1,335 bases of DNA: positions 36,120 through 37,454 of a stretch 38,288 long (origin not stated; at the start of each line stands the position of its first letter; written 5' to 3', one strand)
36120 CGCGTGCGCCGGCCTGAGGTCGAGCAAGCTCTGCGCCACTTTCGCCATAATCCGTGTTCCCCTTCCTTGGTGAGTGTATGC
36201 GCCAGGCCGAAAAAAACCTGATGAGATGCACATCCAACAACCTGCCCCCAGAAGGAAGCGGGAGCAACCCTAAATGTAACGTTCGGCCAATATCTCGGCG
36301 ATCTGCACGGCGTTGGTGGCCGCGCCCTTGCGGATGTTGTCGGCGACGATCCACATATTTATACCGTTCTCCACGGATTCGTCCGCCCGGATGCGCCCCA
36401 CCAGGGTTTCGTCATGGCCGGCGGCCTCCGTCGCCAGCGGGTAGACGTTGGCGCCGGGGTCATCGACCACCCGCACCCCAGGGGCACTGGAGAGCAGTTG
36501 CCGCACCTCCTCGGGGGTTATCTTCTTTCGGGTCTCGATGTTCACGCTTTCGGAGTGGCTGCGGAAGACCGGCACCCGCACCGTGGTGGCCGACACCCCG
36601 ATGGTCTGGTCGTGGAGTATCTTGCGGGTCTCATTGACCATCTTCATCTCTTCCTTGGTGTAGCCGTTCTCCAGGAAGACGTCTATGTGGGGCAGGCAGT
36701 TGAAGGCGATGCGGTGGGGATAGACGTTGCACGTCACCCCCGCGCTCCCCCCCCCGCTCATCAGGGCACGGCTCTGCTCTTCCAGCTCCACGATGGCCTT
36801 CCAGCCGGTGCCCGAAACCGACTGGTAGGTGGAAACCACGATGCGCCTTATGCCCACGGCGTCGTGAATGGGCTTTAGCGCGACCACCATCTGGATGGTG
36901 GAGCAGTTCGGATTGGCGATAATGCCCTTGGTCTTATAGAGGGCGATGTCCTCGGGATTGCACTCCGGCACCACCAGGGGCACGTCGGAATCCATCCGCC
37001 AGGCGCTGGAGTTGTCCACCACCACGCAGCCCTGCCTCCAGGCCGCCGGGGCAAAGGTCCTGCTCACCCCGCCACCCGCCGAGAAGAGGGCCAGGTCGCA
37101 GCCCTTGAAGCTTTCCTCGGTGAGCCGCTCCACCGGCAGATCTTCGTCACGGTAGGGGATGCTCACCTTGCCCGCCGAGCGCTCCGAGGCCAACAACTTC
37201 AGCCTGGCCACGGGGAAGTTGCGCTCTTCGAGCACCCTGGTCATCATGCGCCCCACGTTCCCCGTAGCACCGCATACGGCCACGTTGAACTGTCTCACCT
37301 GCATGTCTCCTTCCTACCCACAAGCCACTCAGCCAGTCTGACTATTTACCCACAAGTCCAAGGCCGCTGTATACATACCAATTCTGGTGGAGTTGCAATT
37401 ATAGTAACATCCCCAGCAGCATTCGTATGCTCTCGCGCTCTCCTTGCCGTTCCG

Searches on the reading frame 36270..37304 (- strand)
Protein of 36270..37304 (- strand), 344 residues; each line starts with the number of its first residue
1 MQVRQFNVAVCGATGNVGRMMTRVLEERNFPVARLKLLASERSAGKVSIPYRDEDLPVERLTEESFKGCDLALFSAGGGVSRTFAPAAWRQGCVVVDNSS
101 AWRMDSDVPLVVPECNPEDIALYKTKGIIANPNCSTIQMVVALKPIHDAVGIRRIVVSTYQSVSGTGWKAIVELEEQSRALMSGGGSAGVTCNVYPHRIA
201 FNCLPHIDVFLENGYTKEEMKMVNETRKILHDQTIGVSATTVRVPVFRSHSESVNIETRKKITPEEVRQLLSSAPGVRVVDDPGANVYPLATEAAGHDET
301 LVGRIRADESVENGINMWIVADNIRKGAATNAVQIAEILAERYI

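Call 83: search_protein_families(library=pfam, proteins=[window:36270-37304:-], max_evalue=0.0001)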
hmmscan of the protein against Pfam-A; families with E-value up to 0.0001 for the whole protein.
window:36270-37304:- (344 aa): 2 families
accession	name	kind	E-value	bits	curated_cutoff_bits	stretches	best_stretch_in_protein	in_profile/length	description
PF02774.23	Semialdhyde_dhC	-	2.1e-54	184.9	26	1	143-326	1-184/184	Semialdehyde dehydrogenase, dimerisation domain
PF01118.30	Semialdhyde_dh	-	2.3e-34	118.8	26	1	7-121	1-119/121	Semialdehyde dehydrogenase, NAD binding domain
